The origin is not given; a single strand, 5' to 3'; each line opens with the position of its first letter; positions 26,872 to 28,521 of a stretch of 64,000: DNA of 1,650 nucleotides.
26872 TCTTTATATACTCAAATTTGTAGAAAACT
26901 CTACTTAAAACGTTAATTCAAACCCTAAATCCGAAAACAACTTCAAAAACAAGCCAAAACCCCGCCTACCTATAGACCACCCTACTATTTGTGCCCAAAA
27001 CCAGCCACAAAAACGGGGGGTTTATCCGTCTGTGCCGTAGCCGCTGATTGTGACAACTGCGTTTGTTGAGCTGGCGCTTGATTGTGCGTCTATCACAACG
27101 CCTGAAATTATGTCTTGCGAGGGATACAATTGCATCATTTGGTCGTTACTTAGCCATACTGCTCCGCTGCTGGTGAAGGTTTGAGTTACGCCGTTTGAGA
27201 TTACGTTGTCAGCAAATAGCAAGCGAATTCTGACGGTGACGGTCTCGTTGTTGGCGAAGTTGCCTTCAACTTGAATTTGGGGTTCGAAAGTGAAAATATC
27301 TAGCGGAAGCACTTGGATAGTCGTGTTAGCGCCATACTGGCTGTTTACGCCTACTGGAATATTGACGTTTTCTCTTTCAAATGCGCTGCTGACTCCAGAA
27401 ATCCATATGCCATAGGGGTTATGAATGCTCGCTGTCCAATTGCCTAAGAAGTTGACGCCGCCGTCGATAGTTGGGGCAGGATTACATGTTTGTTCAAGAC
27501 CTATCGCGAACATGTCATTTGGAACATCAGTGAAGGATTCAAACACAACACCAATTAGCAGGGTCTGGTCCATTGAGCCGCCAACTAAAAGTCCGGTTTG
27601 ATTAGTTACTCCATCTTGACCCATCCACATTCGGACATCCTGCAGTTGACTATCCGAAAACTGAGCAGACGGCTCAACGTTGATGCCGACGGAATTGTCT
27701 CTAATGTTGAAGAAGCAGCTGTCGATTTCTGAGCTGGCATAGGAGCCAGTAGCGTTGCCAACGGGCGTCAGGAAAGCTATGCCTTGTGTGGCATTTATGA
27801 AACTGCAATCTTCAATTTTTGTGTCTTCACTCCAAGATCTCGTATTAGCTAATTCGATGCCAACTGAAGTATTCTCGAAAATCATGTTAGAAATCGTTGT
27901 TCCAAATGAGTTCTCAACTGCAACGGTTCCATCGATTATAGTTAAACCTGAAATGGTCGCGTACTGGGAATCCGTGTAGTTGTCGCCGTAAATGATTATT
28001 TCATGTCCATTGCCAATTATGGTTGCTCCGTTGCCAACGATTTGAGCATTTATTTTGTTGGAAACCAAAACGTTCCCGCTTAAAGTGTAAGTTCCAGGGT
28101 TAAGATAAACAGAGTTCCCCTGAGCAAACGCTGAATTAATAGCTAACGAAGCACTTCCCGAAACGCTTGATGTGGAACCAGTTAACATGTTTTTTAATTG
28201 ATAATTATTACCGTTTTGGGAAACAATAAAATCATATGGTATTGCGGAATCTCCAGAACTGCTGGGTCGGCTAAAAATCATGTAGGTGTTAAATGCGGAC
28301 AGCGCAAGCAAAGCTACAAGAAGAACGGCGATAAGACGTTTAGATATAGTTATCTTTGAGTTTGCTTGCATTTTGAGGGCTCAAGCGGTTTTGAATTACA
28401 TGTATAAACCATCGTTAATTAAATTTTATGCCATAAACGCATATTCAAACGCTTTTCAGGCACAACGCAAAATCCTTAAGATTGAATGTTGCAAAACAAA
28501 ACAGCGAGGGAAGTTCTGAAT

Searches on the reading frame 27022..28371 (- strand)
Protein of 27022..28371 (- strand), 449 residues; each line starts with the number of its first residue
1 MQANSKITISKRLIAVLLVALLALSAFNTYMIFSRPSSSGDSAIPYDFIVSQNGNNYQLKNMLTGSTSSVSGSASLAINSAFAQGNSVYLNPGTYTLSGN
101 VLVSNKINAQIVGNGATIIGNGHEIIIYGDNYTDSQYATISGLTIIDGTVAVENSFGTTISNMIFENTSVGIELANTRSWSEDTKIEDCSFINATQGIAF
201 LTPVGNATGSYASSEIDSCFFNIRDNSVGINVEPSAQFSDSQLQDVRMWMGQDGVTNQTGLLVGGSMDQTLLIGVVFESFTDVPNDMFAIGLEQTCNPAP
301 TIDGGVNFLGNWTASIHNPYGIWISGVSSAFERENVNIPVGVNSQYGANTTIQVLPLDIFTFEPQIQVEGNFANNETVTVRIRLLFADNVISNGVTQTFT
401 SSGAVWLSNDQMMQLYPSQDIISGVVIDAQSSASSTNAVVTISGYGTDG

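Call 17: search_protein_families(library=pfam, proteins=[window:27022-28371:-])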
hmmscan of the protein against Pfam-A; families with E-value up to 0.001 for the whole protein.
window:27022-28371:- (449 aa): 1 family
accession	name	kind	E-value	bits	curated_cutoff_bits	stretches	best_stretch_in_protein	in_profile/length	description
PF12708.12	Pect-lyase_RHGA_epim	-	0.00015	22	27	0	77-232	24-171/213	Rhamnogalacturonase A/epimerase, pectate lyase-like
